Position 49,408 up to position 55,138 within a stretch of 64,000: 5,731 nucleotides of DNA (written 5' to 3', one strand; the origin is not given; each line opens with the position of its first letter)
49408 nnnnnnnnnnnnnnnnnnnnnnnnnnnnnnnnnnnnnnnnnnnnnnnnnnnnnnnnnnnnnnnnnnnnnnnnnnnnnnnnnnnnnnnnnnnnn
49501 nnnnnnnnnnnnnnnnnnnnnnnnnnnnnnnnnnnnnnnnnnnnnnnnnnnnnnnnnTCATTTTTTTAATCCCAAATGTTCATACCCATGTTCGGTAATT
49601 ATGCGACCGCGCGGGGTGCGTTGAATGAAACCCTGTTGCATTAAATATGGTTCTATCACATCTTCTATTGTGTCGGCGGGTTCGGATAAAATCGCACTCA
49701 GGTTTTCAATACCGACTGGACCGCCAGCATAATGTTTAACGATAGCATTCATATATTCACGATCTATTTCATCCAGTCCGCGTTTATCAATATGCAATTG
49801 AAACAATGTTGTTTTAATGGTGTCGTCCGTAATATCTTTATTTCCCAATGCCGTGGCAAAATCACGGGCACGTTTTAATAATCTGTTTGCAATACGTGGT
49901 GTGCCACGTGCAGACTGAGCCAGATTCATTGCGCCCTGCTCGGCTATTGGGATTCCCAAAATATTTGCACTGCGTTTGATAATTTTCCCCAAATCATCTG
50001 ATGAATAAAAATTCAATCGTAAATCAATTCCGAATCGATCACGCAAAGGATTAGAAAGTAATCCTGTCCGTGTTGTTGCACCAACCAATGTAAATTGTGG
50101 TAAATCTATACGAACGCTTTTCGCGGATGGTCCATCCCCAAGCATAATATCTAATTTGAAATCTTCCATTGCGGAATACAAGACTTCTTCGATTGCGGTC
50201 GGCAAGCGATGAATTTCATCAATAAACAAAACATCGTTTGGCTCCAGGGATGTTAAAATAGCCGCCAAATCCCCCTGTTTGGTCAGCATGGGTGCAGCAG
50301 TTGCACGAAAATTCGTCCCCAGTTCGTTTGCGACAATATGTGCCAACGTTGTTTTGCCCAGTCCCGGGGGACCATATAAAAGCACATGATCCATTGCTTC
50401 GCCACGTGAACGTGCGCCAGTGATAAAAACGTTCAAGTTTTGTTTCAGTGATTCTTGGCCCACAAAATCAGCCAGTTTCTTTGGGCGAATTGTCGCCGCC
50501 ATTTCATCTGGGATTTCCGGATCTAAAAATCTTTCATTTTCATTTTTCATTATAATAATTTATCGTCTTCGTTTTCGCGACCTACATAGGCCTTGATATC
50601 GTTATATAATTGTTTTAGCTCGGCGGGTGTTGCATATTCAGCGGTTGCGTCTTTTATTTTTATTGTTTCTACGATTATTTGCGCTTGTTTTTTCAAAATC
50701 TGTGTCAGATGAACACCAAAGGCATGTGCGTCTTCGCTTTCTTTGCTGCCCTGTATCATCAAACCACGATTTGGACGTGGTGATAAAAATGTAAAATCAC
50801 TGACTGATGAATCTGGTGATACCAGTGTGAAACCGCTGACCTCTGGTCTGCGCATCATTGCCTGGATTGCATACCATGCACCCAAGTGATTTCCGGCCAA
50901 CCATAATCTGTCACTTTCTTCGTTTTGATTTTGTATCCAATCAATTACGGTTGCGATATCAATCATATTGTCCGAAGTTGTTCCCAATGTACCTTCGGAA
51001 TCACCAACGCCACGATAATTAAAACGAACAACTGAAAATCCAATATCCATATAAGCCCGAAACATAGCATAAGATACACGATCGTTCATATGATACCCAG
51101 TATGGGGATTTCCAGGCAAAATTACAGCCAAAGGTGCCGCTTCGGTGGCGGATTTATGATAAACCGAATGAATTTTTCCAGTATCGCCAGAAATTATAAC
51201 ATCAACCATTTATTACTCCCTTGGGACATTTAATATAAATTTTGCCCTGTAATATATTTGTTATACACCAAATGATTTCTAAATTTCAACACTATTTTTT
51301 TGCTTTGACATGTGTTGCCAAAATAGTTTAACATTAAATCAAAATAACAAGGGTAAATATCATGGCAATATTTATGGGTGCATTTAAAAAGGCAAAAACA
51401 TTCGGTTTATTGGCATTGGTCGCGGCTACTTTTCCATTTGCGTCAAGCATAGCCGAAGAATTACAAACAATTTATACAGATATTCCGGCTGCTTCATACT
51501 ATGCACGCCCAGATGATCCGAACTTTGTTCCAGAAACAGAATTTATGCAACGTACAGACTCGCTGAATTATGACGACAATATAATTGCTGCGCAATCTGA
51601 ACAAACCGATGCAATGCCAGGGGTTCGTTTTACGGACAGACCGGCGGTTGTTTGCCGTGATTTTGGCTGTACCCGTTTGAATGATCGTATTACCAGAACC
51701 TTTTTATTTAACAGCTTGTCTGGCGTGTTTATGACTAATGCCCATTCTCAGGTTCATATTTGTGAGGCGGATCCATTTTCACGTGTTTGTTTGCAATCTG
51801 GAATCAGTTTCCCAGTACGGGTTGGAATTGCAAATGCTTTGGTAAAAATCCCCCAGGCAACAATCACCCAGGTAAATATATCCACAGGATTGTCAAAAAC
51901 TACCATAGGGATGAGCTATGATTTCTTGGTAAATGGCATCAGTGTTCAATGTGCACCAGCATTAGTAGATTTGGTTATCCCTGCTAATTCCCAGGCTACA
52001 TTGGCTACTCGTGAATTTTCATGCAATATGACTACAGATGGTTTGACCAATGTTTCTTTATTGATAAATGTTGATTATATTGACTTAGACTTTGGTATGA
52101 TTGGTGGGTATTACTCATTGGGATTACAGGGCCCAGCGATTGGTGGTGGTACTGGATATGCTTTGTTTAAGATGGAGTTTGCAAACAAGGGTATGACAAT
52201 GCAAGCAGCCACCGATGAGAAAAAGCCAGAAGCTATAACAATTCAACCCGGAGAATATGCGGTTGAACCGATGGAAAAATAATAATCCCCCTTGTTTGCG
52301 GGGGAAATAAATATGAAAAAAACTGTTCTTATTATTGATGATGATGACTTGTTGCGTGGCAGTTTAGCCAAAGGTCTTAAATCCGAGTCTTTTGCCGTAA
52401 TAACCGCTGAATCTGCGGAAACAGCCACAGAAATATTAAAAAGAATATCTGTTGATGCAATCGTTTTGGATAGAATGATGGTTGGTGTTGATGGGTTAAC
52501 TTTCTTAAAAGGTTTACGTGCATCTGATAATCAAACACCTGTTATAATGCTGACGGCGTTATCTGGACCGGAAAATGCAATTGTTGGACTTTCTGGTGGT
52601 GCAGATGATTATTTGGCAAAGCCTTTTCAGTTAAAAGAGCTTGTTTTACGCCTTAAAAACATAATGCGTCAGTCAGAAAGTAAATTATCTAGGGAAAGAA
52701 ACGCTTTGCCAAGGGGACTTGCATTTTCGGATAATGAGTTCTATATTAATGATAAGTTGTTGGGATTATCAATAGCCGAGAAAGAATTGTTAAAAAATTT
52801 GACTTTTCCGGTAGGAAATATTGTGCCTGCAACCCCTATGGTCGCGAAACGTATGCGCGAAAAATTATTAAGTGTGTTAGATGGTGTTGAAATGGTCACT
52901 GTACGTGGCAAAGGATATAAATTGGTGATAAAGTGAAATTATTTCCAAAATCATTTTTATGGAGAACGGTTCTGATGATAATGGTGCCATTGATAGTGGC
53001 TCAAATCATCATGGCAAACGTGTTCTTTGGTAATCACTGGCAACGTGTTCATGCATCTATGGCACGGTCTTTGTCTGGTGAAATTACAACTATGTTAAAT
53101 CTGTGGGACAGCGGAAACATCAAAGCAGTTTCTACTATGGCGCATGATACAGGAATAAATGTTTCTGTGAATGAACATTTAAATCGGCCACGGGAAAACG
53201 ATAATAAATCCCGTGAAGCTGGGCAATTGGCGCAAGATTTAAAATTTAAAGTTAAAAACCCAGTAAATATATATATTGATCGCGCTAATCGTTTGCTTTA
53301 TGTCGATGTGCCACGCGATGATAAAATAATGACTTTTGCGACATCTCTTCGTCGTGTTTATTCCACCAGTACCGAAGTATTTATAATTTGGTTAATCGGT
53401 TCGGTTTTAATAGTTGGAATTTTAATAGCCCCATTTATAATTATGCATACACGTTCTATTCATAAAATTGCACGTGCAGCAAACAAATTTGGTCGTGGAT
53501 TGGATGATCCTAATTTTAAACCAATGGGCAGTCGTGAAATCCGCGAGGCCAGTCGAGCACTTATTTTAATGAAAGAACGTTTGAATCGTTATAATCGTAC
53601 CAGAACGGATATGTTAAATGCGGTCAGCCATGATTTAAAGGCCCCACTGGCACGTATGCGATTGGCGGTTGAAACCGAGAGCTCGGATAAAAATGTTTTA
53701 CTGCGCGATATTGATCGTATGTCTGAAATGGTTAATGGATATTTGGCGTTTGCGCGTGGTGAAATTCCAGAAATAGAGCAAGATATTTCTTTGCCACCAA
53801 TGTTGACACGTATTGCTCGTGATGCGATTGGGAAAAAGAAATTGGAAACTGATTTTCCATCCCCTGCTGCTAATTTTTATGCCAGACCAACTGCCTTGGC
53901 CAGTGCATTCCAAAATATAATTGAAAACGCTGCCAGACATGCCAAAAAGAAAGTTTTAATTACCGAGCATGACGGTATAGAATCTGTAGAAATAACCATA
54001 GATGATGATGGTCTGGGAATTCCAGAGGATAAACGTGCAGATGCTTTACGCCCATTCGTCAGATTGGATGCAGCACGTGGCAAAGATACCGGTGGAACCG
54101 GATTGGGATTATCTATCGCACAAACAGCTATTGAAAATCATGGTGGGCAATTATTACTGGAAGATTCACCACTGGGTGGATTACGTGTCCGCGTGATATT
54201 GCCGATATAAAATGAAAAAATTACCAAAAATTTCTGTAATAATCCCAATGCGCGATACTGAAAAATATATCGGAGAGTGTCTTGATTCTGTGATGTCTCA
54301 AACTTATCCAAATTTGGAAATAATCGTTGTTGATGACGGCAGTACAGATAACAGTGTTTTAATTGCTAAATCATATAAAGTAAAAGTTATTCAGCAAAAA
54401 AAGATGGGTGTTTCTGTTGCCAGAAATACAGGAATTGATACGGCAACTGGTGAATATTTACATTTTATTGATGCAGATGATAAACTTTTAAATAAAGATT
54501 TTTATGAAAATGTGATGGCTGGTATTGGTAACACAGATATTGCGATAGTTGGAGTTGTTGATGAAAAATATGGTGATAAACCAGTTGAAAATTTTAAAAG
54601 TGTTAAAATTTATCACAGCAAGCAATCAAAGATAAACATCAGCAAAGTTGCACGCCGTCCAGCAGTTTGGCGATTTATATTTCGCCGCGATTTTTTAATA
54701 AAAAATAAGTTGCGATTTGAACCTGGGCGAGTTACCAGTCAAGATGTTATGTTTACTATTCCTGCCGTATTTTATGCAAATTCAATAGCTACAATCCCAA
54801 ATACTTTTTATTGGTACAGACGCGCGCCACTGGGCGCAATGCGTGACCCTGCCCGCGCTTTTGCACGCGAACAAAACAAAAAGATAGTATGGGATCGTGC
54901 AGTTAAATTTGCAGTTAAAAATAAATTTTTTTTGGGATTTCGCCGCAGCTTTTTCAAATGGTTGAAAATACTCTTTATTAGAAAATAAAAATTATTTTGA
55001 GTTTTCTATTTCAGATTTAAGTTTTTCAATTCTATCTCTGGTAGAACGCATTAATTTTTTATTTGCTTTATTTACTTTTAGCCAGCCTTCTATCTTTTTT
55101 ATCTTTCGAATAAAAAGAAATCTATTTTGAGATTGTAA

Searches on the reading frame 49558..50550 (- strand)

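Call 72: search_protein_families(library=pfam, proteins=[window:49558-50550:-], max_evalue=0.0001)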
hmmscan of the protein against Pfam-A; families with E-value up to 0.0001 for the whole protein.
window:49558-50550:- (330 aa): 12 families
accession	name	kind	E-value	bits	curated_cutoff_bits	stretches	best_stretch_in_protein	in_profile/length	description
PF05496.18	RuvB_N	-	2.1e-78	262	27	1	21-179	1-159/159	Holliday junction DNA helicase RuvB P-loop domain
PF05491.19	RuvB_C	-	8.1e-29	99.8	24.7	1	257-326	2-71/72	RuvB C-terminal winged helix domain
PF17864.7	AAA_lid_4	-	2.2e-25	88.6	27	1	182-255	1-74/74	RuvB AAA lid domain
PF00004.35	AAA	-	2.8e-22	80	21.2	1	56-178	1-128/131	ATPase family associated with various cellular activities (AAA)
PF07728.20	AAA_5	-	4.5e-10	40.1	22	1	55-173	1-139/139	AAA domain (dynein-related subfamily)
PF01078.27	Mg_chelatase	-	4.7e-07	29.9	20.3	0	26-74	2-43/207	Magnesium chelatase, subunit ChlI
PF13191.12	AAA_16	-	3.8e-06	27.9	32.6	0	29-85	2-60/167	AAA ATPase domain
PF13173.12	AAA_14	-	1.1e-05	25.9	27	1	56-136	5-94/129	AAA domain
PF05673.19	DUF815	-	1.2e-05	25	23.8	0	21-80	22-80/249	Protein of unknown function (DUF815)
PF13401.12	AAA_22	-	5.2e-05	24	27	0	55-80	7-35/130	AAA domain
PF06068.19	TIP49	-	8.6e-05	22.3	23.8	0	27-81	24-78/347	TIP49 P-loop domain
PF07726.17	AAA_3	-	8.9e-05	22.8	27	0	55-82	1-28/131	ATPase family associated with various cellular activities (AAA)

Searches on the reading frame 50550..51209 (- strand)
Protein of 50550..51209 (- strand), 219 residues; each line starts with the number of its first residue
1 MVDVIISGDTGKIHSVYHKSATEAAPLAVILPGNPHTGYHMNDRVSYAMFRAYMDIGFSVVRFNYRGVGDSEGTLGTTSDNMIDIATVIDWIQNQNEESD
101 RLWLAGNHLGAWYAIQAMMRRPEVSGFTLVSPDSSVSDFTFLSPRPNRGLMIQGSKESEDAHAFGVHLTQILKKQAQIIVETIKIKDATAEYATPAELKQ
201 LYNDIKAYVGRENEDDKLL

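Call 72: search_protein_families(library=pfam, proteins=[window:50550-51209:-], max_evalue=0.0001)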
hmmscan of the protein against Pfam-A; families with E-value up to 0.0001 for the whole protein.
window:50550-51209:- (219 aa): 4 families
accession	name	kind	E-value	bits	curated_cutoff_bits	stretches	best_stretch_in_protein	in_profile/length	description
PF02129.25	Peptidase_S15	-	1.1e-10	42.1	23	1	23-184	15-177/262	X-Pro dipeptidyl-peptidase (S15 family)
PF12146.15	Hydrolase_4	-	6.1e-09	36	27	1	50-136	24-113/239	Serine aminopeptidase, S33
PF00561.26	Abhydrolase_1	-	4.6e-06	26.9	25.8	1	29-144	4-112/245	alpha/beta hydrolase fold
PF12697.13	Abhydrolase_6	-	9e-05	23.7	26.3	1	29-143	2-97/217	Alpha/beta hydrolase family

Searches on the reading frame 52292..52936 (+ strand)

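Call 72: search_protein_families(library=pfam, proteins=[window:52292-52936:+], max_evalue=0.0001)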
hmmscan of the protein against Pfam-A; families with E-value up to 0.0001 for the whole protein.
window:52292-52936:+ (214 aa): 1 family
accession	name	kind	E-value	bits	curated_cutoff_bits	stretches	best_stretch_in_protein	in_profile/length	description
PF00072.30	Response_reg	-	3.1e-26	92.1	30.2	1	12-121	1-110/111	Response regulator receiver domain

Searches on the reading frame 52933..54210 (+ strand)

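Call 30: search_protein_families(library=pfam, proteins=[window:52933-54210:+], max_evalue=0.00001)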
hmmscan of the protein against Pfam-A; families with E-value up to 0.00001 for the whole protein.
window:52933-54210:+ (425 aa): 2 families
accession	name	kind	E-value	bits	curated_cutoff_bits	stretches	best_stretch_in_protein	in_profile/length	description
PF02518.31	HATPase_c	-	1.4e-19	71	26.4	1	319-424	3-108/111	Histidine kinase-, DNA gyrase B-, and HSP90-like ATPase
PF00512.31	HisKA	-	3.1e-07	30.8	26.9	1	224-277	2-64/66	His Kinase A (phospho-acceptor) domain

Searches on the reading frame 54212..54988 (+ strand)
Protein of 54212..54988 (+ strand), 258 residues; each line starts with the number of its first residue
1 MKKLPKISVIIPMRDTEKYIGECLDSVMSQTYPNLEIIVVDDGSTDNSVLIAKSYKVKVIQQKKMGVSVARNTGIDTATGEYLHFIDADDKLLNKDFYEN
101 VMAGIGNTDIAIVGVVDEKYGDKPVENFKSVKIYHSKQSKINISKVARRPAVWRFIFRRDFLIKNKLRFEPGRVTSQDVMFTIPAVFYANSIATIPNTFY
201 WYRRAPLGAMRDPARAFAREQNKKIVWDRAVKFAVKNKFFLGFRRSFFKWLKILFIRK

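Call 72: search_protein_families(library=pfam, proteins=[window:54212-54988:+], max_evalue=0.0001)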
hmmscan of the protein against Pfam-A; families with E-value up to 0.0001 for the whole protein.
window:54212-54988:+ (258 aa): 3 families
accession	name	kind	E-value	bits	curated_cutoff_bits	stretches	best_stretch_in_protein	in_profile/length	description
PF00535.33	Glycos_transf_2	-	9.4e-32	110.7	23.3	1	8-141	1-144/168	Glycosyl transferase family 2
PF10111.15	Glyco_tranf_2_2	-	8.9e-12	45.5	27.3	1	8-102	1-103/276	Glycosyltransferase like family 2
PF13641.12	Glyco_tranf_2_3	-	2.3e-09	38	27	1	5-139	1-146/230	Glycosyltransferase like family 2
